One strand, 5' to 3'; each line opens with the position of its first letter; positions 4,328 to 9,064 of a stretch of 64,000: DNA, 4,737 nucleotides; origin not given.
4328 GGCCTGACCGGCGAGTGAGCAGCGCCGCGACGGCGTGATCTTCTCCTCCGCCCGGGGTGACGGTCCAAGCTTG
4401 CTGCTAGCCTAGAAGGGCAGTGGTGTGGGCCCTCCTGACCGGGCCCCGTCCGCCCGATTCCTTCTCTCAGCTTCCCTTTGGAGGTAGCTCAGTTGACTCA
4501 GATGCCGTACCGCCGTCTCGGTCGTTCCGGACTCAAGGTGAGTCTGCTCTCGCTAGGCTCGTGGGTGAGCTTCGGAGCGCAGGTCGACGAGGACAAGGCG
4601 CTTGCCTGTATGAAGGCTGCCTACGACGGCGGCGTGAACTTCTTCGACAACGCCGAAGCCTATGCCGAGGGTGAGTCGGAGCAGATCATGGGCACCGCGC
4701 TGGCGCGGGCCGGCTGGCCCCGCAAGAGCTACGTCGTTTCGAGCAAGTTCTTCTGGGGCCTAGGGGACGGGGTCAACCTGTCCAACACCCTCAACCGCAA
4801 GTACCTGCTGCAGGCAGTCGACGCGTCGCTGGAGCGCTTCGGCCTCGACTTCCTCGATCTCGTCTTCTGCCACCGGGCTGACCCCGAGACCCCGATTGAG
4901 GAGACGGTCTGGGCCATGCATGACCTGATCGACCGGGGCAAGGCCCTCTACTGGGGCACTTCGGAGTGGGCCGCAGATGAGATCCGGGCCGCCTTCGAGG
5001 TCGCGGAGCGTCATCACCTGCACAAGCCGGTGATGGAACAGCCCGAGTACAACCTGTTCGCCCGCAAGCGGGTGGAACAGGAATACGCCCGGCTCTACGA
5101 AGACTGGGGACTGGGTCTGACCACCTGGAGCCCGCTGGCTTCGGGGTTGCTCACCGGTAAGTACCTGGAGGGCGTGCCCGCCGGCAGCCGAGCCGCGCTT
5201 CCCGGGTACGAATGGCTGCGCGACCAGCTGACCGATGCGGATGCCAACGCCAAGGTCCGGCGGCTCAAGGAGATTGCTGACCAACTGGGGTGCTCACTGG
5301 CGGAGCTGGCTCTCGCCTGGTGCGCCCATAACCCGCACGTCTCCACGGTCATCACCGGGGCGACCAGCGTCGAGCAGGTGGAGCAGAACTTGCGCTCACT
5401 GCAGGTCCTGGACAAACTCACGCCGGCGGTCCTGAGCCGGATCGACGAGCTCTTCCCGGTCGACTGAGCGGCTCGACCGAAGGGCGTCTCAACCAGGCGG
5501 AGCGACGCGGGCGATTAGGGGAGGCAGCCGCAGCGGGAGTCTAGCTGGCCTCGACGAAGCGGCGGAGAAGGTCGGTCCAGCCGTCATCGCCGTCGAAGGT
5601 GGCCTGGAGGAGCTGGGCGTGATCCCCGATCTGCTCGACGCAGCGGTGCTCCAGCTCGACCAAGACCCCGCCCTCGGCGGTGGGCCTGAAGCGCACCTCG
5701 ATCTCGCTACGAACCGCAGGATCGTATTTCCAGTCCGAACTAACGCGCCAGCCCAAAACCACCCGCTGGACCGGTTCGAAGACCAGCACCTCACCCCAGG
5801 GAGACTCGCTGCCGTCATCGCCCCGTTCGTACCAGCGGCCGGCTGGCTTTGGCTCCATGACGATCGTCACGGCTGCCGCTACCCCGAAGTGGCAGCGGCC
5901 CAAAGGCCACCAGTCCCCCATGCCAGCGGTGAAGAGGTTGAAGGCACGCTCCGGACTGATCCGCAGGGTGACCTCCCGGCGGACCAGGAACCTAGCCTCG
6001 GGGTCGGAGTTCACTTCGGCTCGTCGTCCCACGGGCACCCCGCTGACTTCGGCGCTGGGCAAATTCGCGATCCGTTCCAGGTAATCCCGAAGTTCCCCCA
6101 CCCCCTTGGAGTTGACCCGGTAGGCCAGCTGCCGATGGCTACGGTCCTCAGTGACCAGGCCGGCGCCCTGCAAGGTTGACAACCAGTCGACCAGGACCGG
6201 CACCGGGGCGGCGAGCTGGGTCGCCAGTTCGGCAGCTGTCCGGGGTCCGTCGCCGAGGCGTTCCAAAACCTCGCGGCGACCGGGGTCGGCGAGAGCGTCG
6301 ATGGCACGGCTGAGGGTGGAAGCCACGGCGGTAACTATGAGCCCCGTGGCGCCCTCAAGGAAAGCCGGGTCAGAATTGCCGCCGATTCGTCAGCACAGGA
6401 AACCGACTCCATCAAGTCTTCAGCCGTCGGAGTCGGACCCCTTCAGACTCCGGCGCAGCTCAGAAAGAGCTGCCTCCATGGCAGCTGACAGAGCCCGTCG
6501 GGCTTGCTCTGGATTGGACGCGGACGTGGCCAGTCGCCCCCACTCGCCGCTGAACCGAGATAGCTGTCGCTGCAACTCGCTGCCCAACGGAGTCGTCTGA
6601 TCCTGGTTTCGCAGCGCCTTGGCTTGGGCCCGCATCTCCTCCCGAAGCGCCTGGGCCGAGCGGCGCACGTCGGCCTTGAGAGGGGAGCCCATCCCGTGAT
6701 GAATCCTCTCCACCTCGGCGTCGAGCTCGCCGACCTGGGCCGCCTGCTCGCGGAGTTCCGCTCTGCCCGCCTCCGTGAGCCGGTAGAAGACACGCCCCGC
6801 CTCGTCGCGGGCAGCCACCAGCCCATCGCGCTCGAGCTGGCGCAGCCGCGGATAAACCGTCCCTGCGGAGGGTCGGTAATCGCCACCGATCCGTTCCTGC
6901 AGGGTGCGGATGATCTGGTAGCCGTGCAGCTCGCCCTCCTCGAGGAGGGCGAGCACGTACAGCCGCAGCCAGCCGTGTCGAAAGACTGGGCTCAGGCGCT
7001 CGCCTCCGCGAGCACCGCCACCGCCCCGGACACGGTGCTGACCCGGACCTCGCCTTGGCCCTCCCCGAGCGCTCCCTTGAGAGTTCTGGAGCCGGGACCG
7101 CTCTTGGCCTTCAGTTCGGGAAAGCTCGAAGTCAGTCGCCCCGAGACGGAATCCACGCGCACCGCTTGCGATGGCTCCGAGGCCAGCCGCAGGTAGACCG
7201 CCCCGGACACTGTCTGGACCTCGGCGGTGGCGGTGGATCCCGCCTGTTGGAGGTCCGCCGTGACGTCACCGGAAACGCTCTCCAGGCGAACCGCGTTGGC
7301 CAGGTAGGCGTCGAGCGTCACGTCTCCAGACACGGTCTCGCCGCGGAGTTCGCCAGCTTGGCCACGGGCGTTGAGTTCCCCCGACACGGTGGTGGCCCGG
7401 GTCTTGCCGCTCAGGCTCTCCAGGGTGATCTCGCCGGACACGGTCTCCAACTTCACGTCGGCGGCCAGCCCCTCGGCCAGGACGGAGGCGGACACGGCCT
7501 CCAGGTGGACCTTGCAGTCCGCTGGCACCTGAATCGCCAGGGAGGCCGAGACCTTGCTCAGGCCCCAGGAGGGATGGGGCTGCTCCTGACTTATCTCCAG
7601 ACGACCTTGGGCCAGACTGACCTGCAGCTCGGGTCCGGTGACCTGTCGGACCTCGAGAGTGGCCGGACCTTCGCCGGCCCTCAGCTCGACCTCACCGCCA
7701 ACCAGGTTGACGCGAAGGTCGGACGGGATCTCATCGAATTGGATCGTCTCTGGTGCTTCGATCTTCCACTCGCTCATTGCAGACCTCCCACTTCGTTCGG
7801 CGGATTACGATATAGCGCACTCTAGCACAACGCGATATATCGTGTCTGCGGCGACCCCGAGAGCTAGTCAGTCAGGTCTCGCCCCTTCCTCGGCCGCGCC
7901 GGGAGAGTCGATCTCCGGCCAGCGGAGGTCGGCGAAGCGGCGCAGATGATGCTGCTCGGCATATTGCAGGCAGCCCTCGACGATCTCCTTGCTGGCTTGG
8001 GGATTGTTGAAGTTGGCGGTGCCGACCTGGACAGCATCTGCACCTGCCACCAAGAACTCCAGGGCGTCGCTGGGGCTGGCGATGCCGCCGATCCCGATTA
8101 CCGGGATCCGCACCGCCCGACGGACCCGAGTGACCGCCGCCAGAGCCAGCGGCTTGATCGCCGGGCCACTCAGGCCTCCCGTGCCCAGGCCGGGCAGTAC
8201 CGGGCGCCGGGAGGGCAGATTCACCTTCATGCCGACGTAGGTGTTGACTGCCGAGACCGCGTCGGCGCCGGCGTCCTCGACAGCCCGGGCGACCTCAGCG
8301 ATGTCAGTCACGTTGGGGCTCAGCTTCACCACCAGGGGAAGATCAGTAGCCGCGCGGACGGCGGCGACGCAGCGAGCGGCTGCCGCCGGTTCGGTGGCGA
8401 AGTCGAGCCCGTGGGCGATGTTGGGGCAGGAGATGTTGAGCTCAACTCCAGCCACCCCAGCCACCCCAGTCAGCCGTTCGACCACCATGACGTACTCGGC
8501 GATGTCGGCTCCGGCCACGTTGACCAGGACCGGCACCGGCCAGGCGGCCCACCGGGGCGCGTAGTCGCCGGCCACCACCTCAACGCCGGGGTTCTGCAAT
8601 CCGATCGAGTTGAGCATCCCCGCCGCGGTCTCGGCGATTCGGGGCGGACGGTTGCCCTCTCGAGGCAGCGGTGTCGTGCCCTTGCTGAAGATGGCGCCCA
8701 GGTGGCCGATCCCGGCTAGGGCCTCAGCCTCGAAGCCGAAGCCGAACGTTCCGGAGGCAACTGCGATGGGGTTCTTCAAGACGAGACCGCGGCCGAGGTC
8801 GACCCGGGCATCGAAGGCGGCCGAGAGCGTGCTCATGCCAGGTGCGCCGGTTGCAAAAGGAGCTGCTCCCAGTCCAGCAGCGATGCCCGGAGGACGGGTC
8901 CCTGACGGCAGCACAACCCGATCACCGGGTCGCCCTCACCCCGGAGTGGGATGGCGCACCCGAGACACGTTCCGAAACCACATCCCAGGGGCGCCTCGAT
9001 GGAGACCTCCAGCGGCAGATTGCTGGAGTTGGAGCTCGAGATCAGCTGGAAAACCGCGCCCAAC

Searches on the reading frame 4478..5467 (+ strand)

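Call 70: search_protein_families(library=pfam, proteins=[window:4478-5467:+], max_evalue=0.0001)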
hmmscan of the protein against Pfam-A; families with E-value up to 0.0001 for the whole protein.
window:4478-5467:+ (329 aa): 1 family
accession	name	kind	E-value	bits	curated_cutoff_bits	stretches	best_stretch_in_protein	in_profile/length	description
PF00248.27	Aldo_ket_red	-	2.7e-67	227.4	24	1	24-325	2-289/291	Aldo/keto reductase family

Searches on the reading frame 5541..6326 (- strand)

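Call 70: search_protein_families(library=pfam, proteins=[window:5541-6326:-], max_evalue=0.0001)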
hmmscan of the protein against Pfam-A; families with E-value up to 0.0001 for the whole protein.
window:5541-6326:- (261 aa): 3 families
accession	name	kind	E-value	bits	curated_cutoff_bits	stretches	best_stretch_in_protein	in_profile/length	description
PF08327.17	AHSA1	-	1.2e-07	32.4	22.1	1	124-259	3-122/125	Activator of Hsp90 ATPase homolog 1-like protein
PF12840.13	HTH_20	-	3.8e-07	30.4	27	1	12-60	1-50/51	Helix-turn-helix domain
PF01022.26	HTH_5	-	7.2e-06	26.2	22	1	14-59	1-46/47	Bacterial regulatory protein, arsR family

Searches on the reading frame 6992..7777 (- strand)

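Call 70: search_protein_families(library=pfam, proteins=[window:6992-7777:-], max_evalue=0.0001)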
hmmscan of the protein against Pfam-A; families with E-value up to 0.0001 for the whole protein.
window:6992-7777:- (261 aa): 1 family
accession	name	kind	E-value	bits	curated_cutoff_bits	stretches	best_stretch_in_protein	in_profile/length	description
PF13349.12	DUF4097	-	5.9e-19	68.8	22.9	2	20-176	79-212/247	Toastrack DUF4097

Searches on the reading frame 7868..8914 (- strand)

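Call 70: search_protein_families(library=pfam, proteins=[window:7868-8914:-], max_evalue=0.0001)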
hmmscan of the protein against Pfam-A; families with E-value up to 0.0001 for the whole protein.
window:7868-8914:- (348 aa): 4 families
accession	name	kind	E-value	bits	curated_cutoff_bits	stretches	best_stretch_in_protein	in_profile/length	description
PF01180.27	DHO_dh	-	1.4e-72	244.8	27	1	43-314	8-286/291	Dihydroorotate dehydrogenase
PF01207.24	Dus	-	4.7e-13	49.4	20.4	1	255-313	170-228/311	Dihydrouridine synthase (Dus)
PF00977.27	His_biosynth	-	3.1e-06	27.2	23.6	1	256-313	60-117/228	Histidine biosynthesis protein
PF03060.21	NMO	-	4.7e-05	23.4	28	0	239-300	161-224/331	Nitronate monooxygenase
